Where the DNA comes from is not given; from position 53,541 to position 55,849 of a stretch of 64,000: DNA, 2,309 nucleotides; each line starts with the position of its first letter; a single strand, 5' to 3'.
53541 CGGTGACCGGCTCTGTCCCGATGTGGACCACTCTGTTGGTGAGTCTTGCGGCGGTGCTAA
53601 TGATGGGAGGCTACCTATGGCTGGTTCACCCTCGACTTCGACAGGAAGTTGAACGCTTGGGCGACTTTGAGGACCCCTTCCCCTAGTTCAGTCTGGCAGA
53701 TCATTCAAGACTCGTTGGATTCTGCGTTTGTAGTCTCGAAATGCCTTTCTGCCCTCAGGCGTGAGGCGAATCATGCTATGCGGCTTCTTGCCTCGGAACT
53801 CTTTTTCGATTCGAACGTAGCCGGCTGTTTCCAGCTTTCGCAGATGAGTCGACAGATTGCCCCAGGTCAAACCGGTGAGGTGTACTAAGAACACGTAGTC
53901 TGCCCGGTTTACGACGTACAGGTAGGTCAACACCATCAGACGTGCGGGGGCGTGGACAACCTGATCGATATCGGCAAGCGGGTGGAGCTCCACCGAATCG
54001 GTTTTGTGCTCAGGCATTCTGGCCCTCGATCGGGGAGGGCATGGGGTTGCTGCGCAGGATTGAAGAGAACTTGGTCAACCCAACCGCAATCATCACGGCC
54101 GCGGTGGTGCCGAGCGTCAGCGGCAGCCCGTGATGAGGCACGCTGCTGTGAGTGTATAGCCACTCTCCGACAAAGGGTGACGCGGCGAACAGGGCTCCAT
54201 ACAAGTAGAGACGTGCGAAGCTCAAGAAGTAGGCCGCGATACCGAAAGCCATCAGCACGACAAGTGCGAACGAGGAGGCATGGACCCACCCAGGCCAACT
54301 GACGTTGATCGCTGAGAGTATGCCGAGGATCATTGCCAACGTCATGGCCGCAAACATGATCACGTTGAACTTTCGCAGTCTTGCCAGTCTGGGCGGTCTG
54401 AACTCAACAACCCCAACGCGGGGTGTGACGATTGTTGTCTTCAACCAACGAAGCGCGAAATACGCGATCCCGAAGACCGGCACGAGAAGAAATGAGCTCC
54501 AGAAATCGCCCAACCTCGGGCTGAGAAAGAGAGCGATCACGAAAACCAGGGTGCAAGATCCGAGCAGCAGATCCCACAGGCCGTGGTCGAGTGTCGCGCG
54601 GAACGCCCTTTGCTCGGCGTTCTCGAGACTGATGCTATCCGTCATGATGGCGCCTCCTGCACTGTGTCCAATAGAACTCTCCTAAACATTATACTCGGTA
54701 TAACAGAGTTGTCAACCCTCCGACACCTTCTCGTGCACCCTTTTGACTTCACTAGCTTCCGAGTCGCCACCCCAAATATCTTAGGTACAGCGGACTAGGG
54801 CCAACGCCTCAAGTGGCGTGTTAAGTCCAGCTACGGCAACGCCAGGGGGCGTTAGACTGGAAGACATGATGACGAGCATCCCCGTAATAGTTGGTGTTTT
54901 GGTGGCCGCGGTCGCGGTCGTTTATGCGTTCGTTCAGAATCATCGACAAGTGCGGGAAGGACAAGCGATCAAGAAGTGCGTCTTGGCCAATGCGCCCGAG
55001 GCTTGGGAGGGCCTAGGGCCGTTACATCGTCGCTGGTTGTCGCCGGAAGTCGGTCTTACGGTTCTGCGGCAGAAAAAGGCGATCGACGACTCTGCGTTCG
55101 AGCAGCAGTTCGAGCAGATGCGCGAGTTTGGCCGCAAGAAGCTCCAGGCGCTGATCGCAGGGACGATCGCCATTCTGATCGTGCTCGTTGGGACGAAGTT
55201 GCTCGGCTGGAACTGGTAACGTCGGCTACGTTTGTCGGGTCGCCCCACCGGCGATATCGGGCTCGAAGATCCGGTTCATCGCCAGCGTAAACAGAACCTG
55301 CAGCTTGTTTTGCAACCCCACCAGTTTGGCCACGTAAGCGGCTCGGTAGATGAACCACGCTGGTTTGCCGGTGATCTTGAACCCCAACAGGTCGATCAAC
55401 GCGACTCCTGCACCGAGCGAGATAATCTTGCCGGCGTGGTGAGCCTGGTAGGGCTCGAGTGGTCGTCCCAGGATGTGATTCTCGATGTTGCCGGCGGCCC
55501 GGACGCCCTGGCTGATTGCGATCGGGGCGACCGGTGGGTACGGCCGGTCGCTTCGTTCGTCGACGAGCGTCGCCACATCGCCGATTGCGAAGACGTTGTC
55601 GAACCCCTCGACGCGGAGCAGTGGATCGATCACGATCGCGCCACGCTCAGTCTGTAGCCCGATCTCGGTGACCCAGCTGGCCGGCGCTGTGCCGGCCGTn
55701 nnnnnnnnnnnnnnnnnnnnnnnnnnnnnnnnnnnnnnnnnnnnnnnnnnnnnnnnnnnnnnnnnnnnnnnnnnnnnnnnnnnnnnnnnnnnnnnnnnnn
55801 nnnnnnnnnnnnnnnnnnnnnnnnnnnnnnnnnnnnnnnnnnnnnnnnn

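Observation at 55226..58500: Compact redox cluster: NDH-2 translationally coupled to a membrane protein, divergent cupredoxin, and a tandem-duplicated tetraheme cytochrome c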

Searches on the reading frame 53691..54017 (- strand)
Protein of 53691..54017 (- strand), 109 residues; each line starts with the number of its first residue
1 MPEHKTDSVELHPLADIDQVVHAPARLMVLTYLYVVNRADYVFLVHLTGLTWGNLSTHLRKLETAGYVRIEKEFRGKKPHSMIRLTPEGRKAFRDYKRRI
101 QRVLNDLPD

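Call 4: search_protein_families(library=pfam, proteins=[window:53691-54017:-], max_evalue=0.01)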
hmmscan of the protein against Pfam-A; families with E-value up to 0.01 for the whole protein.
window:53691-54017:- (109 aa): 3 families
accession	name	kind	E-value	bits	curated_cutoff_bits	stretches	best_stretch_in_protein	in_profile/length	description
PF13601.12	HTH_34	-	5.4e-26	91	27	1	26-103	2-79/80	Winged helix DNA-binding domain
PF01022.26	HTH_5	-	0.00043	20.5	22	1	45-69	22-46/47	Bacterial regulatory protein, arsR family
PF03551.20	PadR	-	0.0034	17.8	27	1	52-94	31-74/75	Transcriptional regulator PadR-like family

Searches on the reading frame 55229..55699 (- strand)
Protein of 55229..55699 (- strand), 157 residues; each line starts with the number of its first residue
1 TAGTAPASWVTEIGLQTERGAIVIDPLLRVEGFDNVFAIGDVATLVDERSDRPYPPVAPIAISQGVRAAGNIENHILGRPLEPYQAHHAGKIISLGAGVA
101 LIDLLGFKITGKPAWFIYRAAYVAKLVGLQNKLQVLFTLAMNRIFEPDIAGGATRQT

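Call 30: search_solved_structures(query=window:55229-55699:-, max_evalue=0.001, show_alignments=5)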
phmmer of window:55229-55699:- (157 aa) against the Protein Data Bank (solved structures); distinct sequences matched with E-value up to 0.001: 13.
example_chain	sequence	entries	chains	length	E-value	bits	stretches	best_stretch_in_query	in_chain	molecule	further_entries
4nwz_A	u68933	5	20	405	1.5e-20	76.7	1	3-117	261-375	FAD-dependent pyridine nucleotide-disulfide oxidoreductase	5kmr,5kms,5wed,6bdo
5kmp_A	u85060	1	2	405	1.6e-20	76.6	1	3-117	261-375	FAD-dependent pyridine nucleotide-disulfide oxidoreductase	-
5kmq_A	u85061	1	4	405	1.7e-20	76.5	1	3-117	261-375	FAD-dependent pyridine nucleotide-disulfide oxidoreductase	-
5na1_A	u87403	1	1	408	1.3e-12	51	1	16-119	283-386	NADH dehydrogenase-like protein SAOUHSC_00878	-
5na4_A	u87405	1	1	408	1.3e-12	51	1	16-119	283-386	NADH dehydrogenase-like protein SAOUHSC_00878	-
9pxk_C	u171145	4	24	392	4.7e-10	42.6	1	8-129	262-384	NADH dehydrogenase-like protein YjlD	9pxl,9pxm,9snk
9ift_A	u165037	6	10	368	2.1e-05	27.5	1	17-108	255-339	FSP1 (tetrapod ancestor)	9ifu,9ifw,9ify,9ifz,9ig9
9qrt_A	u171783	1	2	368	5.2e-05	26.2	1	17-108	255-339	FSP1 (tetrapod ancestor; L323A mutant) bound to FAD and NAD+ and compound 2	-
7xpi_A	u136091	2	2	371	0.00021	24.3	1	17-105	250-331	Apoptosis inducing factor mitochondria associated 2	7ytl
8yo8_A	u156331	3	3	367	0.00068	22.6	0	18-108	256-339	Ferroptosis suppressor protein 1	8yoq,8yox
8jsc_C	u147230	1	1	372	0.00069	22.6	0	18-108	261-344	Ferroptosis suppressor protein 1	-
8wik_A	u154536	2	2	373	0.00069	22.6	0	18-108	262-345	Ferroptosis suppressor protein 1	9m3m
9mqy_A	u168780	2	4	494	0.00089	22.2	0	13-138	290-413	NADH:ubiquinone reductase (non-electrogenic)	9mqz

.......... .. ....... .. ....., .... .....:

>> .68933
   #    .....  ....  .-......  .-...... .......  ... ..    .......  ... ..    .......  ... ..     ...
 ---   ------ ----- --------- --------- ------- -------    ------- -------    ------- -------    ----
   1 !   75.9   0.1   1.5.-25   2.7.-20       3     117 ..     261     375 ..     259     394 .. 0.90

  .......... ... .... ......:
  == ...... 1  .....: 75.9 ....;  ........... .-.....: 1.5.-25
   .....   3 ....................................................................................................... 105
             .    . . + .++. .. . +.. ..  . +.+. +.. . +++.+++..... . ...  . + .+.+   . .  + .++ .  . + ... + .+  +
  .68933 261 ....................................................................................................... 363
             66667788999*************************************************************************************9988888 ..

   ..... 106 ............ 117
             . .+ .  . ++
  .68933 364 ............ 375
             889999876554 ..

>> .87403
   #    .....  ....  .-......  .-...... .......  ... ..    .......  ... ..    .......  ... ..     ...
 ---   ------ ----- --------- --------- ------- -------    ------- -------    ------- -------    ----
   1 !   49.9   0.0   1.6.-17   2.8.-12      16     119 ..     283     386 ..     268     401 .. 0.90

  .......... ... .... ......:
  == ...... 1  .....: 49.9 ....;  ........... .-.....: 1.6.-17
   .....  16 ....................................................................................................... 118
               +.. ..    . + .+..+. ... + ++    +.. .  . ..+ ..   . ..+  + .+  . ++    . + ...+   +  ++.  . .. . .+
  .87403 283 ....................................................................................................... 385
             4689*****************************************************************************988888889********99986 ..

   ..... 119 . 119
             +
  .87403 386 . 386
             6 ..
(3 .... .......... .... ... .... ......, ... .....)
